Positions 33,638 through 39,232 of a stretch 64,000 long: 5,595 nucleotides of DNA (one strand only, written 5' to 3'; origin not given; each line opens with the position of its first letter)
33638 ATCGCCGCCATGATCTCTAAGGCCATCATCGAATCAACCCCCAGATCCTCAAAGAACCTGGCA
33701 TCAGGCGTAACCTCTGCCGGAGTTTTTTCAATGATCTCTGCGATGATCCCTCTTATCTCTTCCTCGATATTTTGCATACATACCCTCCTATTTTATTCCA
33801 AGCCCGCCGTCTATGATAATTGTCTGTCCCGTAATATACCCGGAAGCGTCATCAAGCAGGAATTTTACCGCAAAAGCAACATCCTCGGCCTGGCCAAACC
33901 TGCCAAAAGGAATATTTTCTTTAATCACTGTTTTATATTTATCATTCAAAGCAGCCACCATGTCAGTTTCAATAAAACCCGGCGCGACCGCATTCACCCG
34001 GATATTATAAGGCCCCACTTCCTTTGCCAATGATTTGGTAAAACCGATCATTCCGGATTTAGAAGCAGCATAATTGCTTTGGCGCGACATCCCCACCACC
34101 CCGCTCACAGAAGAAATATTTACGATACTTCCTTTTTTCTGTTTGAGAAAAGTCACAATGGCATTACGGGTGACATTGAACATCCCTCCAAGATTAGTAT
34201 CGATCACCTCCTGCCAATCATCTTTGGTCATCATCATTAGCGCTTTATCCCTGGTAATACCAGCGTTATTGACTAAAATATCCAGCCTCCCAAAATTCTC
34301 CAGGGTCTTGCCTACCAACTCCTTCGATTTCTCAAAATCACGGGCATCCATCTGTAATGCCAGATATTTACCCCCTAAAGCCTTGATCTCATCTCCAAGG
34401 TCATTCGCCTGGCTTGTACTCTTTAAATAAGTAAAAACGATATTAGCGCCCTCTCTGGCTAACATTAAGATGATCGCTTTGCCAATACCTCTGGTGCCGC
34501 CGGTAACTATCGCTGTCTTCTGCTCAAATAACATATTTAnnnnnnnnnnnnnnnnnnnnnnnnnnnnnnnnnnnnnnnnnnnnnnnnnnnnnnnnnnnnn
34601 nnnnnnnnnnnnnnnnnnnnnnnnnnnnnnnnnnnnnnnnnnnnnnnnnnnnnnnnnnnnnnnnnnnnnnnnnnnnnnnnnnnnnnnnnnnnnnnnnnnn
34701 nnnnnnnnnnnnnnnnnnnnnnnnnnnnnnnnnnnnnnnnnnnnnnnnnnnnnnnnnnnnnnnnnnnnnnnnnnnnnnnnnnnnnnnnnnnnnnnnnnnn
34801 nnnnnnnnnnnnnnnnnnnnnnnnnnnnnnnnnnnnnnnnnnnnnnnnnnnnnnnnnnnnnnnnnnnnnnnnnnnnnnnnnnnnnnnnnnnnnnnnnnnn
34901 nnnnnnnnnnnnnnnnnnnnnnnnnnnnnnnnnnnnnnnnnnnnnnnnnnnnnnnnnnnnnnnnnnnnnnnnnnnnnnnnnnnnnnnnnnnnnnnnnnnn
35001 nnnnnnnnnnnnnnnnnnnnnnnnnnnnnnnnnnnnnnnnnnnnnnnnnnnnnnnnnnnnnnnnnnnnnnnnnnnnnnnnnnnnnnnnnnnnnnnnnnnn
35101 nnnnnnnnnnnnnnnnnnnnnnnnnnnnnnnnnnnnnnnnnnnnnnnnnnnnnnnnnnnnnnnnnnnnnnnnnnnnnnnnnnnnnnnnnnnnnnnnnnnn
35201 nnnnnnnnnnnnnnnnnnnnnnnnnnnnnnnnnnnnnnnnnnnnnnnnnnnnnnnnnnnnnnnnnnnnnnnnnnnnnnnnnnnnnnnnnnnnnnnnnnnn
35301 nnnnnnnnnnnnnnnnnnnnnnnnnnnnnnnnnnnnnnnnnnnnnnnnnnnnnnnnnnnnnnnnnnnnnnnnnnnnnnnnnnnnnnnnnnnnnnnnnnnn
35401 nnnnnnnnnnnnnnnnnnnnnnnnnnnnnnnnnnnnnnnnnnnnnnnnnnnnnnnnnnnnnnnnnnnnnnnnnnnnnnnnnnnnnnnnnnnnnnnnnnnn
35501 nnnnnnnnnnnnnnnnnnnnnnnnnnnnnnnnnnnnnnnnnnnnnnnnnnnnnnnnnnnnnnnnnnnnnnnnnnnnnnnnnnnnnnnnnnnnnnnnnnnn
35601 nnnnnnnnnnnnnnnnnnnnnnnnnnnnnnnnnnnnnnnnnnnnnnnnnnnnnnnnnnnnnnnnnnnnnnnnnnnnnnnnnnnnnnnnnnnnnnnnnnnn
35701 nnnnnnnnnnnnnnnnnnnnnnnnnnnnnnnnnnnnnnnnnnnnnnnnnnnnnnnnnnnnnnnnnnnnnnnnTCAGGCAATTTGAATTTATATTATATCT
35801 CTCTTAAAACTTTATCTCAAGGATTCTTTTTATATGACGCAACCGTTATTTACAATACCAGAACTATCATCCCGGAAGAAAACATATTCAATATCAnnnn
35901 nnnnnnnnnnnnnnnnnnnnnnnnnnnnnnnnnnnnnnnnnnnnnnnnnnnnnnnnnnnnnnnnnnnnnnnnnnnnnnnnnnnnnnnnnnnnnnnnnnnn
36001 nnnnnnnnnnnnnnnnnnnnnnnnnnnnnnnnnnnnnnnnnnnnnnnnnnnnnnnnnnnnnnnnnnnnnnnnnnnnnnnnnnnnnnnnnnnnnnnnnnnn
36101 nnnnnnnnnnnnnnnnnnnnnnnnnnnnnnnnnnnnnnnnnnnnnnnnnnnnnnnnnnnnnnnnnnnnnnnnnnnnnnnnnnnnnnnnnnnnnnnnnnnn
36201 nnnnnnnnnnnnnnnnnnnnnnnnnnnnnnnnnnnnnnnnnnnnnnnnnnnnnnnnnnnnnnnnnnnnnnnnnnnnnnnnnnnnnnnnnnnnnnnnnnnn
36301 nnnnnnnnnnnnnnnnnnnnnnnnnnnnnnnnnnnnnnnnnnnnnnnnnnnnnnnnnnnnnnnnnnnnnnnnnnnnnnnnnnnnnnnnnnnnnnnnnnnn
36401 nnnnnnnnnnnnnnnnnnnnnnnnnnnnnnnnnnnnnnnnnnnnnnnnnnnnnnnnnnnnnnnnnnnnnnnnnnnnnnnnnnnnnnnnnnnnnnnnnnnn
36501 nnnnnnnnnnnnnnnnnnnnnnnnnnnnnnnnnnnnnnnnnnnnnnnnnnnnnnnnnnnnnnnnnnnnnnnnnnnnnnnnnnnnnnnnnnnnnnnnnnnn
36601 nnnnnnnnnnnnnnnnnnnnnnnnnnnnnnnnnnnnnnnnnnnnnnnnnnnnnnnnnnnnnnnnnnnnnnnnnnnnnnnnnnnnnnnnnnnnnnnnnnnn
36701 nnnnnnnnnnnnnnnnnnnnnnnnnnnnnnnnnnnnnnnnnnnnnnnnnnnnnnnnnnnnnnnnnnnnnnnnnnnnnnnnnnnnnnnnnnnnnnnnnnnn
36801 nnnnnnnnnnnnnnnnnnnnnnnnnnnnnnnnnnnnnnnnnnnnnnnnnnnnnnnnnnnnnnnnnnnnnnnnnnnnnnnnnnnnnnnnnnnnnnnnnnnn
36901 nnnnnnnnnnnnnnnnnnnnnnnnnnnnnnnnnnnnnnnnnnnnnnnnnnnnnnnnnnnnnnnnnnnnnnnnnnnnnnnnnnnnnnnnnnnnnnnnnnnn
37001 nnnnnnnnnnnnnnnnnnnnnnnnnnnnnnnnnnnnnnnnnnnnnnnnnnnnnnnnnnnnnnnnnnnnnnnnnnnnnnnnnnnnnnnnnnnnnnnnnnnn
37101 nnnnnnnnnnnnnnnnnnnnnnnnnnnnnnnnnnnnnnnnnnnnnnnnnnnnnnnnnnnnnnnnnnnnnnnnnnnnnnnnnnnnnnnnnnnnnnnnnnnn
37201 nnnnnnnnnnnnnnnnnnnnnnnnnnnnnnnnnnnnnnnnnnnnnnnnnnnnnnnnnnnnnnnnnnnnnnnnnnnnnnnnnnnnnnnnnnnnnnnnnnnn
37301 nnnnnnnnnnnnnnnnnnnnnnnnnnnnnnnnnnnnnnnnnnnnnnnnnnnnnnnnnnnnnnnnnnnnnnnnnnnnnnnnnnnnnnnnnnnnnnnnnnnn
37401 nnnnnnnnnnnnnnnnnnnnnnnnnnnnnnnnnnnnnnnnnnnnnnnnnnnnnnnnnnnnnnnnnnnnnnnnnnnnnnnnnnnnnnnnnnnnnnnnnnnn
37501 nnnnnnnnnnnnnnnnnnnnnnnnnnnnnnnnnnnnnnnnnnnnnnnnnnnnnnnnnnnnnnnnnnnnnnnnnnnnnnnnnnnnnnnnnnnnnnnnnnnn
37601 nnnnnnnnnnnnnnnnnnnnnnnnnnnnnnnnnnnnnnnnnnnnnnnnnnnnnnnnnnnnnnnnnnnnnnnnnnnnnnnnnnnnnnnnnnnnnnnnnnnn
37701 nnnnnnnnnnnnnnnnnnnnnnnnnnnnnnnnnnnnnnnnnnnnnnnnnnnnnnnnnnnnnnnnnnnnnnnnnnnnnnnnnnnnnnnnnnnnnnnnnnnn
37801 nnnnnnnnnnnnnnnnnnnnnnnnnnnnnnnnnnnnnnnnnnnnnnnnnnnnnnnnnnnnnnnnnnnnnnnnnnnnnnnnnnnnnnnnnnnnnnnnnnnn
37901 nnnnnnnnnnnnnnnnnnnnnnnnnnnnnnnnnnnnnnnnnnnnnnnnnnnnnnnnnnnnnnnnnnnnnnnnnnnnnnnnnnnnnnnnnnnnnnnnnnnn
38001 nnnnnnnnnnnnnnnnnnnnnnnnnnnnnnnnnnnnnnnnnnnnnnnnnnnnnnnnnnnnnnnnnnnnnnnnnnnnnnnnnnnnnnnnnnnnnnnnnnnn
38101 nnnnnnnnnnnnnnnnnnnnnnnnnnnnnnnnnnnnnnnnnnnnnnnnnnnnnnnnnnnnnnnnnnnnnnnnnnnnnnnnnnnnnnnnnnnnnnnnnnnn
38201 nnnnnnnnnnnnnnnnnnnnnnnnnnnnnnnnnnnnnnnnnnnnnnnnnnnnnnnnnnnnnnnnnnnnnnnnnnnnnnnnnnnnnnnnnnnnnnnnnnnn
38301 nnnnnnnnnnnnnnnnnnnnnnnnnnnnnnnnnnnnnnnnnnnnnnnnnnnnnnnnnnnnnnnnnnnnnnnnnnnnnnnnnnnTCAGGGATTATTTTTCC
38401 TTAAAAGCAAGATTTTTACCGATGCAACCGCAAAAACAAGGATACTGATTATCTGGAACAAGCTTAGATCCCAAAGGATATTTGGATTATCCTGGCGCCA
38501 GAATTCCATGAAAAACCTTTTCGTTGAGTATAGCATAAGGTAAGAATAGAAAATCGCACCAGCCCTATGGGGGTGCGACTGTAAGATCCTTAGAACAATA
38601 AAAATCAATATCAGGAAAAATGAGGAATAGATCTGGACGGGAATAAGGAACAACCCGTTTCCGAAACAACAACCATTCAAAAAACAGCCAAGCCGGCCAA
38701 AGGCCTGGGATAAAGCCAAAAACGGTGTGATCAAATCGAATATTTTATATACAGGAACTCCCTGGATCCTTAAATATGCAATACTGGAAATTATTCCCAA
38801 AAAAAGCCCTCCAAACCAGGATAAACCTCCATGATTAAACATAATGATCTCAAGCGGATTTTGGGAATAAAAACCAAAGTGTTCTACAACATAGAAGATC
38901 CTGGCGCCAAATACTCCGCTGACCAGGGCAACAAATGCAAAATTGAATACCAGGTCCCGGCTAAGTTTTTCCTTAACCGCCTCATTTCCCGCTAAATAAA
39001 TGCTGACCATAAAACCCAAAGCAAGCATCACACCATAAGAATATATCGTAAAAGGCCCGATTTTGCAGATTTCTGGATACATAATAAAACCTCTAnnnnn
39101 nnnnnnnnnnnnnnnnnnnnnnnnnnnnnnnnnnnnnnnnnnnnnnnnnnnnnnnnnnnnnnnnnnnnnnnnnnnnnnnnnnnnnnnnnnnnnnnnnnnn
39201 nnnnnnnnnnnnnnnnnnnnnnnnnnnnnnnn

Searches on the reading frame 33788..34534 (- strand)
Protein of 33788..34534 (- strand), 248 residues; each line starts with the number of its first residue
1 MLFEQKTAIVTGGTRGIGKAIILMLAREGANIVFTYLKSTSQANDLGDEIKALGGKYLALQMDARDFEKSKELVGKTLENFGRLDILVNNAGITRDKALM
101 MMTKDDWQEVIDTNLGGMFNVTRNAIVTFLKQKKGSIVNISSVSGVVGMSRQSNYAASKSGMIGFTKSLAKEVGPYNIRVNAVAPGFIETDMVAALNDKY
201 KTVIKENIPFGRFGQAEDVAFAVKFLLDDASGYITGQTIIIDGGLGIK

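Call 5: search_protein_families(library=pfam, proteins=[window:33788-34534:-], max_evalue=0.01)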
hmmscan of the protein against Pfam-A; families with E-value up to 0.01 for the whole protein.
window:33788-34534:- (248 aa): 6 families
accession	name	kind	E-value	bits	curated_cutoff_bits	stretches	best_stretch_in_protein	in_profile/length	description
PF13561.12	adh_short_C2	-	4.8e-67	226.4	27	1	15-245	6-235/236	Enoyl-(Acyl carrier protein) reductase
PF00106.31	adh_short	-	4.5e-63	212.7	26.6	1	6-200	1-194/195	short chain dehydrogenase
PF08659.16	KR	-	2.3e-20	73.7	22.6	1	7-166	2-160/180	KR domain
PF23441.1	SDR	-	6.8e-09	35.9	27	1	119-245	127-255/258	SDR-like rossmann domain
PF01370.27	Epimerase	-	0.00067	19.6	20.9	1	9-152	2-124/240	NAD dependent epimerase/dehydratase family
PF08643.16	DUF1776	-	0.0017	18.2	25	1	102-207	111-218/294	Fungal family of unknown function (DUF1776)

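Call 6: search_protein_families(library=ncbifam, proteins=[window:33788-34534:-], max_evalue=0.01)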
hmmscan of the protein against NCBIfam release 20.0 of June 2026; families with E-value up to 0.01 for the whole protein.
window:33788-34534:- (248 aa): 236 families (the best 25 are shown)
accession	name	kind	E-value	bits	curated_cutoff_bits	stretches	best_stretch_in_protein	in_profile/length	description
TIGR01830.1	3oxo_ACP_reduc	equivalog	1.9e-92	309.3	297.75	1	8-245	1-238/239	3-oxoacyl-[acyl-carrier-protein] reductase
NF004197.0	PRK05653.1-1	equivalog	1.3e-84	283.7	332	1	3-245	5-246/249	3-oxoacyl-ACP reductase FabG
NF009466.0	PRK12826.1-2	subfamily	1.6e-77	260.4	222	1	5-245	3-244/248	3-oxoacyl-ACP reductase FabG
NF004198.0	PRK05653.1-3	equivalog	4.8e-77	258.8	296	1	3-245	5-246/248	3-oxoacyl-ACP reductase FabG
NF009464.0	PRK12824.1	subfamily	5.5e-76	255.5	269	1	5-245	2-242/245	3-oxoacyl-ACP reductase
TIGR01829.1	AcAcCoA_reduct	subfamily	6e-76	255.3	302.1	1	6-245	1-240/242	acetoacetyl-CoA reductase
NF053542.1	FlxB_rubin_SDR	equivalog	3.4e-75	252.9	340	1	6-245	1-239/239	flexirubin biosynthesis SDR family reductase FlxB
NF004199.0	PRK05653.1-4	equivalog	2e-74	250.3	301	1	1-245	1-245/247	3-oxoacyl-ACP reductase FabG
NF004200.0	PRK05653.1-5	equivalog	8.8e-73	244.8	273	1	5-245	2-241/242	3-oxoacyl-ACP reductase FabG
NF009546.0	PRK12935.1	equivalog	1.3e-70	237.8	418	1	4-245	5-245/247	acetoacetyl-CoA reductase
NF005559.1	PRK07231.1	subfamily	2.3e-69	233.6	215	1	3-245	2-247/249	glucose 1-dehydrogenase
NF009468.0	PRK12826.1-4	equivalog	4.5e-64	216.6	318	1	3-244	5-246/256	SDR family oxidoreductase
NF047420.2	EF_P_mod_YmfI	equivalog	1.5e-63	214.7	238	1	8-245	2-235/236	elongation factor P 5-aminopentanone reductase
NF004818.0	PRK06172.1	equivalog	1e-61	208.5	336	1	1-245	3-250/253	SDR family oxidoreductase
NF006070.0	PRK08213.1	subfamily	1.9e-61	207.9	279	1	5-246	12-257/259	gluconate 5-dehydrogenase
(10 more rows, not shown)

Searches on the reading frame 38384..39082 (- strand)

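Call 11: search_protein_families(library=pfam, proteins=[window:38384-39082:-], max_evalue=0.001)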
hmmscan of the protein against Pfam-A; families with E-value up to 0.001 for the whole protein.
window:38384-39082:- (232 aa): 1 family
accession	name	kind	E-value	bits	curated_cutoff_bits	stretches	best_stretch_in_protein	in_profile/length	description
PF01790.23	LGT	-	9.6e-55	185.9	24.9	1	3-223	1-237/240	Prolipoprotein diacylglyceryl transferase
